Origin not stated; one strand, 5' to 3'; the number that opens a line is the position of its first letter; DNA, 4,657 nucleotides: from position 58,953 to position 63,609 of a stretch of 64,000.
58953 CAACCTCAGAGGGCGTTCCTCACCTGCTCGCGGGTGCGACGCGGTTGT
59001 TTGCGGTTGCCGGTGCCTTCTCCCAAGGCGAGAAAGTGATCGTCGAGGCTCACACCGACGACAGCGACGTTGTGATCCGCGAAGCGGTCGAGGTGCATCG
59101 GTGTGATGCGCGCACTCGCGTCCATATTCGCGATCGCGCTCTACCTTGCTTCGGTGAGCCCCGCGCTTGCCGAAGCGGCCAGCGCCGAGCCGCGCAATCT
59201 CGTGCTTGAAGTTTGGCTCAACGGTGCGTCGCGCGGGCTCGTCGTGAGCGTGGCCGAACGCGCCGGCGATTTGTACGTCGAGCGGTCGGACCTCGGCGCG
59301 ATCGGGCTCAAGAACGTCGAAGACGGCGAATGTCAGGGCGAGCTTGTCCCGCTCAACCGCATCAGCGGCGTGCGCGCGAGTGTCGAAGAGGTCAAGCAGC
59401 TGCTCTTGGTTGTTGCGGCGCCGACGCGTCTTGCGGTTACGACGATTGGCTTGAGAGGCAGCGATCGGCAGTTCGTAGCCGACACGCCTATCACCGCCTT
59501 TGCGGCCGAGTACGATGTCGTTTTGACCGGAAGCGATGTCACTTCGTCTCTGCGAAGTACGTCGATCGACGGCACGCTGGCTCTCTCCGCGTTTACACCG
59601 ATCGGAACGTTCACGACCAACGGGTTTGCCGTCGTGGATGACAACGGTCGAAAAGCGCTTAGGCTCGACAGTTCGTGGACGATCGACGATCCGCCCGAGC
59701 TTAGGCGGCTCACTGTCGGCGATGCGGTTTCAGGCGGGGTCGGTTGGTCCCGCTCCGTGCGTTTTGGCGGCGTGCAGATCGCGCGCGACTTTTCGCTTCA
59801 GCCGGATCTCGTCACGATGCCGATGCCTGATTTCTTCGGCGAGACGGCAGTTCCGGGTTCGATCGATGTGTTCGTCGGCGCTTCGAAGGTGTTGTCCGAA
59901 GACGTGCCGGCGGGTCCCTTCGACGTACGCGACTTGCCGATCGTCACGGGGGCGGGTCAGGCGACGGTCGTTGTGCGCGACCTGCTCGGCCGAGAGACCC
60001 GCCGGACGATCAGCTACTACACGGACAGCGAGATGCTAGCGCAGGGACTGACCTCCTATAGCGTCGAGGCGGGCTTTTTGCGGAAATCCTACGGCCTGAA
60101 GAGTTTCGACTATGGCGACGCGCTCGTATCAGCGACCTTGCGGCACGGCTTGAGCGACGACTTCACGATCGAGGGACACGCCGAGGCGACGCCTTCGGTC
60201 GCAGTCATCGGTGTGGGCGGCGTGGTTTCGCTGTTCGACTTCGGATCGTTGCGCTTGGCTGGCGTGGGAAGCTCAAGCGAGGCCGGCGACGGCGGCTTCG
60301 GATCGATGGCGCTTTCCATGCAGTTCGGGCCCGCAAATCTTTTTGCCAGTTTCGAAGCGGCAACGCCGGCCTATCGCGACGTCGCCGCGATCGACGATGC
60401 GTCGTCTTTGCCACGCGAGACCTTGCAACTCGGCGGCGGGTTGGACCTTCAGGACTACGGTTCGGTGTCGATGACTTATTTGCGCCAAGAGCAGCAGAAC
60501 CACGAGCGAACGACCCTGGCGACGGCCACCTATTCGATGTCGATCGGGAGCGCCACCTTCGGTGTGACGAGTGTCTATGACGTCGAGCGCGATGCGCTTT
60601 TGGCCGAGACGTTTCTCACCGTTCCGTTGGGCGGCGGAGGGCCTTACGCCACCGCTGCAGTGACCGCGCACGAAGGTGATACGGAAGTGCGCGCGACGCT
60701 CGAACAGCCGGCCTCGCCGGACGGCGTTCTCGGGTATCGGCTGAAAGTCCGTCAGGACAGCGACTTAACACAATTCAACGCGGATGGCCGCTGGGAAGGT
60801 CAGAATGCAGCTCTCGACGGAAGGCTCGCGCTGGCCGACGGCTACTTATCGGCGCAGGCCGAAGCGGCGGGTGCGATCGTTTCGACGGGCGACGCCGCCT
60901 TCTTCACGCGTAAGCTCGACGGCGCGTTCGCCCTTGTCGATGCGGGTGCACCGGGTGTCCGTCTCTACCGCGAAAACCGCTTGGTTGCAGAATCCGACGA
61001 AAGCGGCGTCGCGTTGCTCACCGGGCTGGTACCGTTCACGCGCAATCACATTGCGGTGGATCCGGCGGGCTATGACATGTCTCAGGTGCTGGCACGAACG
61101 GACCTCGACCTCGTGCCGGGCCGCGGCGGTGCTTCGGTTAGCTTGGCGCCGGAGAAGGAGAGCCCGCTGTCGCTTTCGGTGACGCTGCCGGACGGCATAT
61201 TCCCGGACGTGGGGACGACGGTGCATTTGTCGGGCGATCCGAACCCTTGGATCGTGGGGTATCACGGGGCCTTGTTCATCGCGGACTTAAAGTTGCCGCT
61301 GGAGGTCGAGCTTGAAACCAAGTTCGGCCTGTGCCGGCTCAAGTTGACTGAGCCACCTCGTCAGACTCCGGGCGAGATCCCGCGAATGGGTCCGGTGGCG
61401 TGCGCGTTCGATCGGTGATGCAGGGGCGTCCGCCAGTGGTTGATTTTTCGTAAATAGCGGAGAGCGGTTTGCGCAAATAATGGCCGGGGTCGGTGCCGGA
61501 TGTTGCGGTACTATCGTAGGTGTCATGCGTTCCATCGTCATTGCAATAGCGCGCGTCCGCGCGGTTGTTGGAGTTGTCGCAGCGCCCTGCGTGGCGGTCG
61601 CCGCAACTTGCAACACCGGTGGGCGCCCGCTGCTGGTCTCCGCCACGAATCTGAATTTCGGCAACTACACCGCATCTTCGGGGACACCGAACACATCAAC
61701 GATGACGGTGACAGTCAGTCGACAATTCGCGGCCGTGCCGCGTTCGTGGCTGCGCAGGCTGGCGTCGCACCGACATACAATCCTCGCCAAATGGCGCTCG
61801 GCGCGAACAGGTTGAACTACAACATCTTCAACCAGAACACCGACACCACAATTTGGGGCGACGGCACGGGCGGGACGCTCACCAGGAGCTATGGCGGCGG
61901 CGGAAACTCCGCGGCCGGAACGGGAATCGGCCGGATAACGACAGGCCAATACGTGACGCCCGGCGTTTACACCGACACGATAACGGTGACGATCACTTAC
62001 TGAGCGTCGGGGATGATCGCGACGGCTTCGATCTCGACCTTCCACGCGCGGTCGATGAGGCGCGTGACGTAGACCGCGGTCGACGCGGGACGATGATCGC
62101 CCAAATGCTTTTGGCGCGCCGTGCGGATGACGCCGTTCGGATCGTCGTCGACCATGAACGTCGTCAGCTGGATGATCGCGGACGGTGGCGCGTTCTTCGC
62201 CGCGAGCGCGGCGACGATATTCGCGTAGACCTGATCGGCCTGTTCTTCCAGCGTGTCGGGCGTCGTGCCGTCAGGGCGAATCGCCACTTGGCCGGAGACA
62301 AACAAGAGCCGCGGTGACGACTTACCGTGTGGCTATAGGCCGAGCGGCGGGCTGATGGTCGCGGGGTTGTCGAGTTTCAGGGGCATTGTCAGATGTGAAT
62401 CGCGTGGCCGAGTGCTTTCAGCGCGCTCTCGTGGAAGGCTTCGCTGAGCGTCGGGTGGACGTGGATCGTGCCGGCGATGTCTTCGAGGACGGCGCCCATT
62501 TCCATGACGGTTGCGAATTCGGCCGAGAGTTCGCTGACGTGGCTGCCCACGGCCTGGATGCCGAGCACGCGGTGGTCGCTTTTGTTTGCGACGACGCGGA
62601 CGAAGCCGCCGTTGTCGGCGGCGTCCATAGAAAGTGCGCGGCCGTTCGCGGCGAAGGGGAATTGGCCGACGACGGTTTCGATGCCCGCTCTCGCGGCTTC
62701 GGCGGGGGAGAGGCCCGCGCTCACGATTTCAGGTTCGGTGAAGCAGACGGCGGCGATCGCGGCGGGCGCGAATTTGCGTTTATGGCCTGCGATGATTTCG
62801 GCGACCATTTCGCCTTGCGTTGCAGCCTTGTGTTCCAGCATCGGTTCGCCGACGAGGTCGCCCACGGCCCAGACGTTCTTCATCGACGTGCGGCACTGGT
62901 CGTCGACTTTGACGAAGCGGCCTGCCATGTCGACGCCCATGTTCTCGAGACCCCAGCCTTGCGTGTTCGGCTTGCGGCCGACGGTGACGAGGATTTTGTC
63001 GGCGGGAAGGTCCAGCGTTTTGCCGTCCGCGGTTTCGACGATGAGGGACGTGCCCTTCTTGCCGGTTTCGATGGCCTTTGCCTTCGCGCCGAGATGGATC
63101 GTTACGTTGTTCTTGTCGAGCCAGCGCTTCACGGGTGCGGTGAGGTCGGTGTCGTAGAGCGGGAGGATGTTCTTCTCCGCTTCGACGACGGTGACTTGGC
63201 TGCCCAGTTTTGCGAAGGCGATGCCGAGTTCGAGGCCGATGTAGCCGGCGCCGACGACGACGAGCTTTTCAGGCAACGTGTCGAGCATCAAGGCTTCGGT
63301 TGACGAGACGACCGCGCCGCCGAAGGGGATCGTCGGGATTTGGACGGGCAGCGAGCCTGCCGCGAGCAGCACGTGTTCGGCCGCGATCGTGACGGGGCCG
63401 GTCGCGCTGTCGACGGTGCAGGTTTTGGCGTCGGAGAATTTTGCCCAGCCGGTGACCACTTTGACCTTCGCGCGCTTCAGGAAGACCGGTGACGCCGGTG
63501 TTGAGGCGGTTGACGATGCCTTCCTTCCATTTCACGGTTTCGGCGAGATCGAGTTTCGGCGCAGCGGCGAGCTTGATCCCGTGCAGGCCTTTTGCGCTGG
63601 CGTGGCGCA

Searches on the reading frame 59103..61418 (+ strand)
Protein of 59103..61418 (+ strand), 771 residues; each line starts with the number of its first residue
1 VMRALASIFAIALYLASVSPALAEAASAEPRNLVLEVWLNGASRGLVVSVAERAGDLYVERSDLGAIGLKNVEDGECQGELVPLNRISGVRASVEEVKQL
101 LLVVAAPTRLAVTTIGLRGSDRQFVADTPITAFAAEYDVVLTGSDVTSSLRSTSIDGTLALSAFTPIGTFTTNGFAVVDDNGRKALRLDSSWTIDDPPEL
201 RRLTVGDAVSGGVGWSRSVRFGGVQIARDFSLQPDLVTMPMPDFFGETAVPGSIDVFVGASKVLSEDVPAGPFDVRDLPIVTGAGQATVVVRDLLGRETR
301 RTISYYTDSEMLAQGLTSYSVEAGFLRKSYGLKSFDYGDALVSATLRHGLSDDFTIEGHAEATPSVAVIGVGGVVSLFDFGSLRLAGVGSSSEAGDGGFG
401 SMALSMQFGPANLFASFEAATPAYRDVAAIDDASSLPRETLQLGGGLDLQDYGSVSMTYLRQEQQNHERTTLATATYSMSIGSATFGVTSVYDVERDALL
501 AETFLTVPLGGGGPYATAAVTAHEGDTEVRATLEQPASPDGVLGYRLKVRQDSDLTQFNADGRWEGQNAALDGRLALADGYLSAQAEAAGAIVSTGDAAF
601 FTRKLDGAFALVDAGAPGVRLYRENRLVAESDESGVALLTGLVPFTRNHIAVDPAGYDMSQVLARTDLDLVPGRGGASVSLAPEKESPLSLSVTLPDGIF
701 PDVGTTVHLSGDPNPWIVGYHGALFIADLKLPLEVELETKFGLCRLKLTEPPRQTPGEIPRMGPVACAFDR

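Call 13: search_protein_families(library=pfam, max_evalue=0.00001, proteins=[window:59103-61418:+])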
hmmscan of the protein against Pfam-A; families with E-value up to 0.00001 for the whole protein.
window:59103-61418:+ (771 aa): 1 family
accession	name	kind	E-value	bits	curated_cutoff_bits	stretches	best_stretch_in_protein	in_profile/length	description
PF00577.26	Usher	-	2.5e-26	93.1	27.1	2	438-675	298-542/549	Outer membrane usher protein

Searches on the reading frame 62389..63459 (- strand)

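Call 13: search_protein_families(library=pfam, max_evalue=0.00001, proteins=[window:62389-63459:-])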
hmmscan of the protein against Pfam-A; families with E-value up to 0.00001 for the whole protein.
window:62389-63459:- (356 aa): 4 families
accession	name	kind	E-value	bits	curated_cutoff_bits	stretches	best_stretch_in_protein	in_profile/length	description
PF07992.20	Pyr_redox_2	-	8.6e-47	160.4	26.1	1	8-216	85-291/291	Pyridine nucleotide-disulphide oxidoreductase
PF02852.28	Pyr_redox_dim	-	3.1e-32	111.5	25.3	1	235-345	1-109/110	Pyridine nucleotide-disulphide oxidoreductase, dimerisation domain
PF00070.33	Pyr_redox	-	3e-21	76.2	22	1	65-139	1-77/82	Pyridine nucleotide-disulphide oxidoreductase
PF13738.12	Pyr_redox_3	-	4.5e-08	33.1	30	1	15-200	115-305/305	Pyridine nucleotide-disulphide oxidoreductase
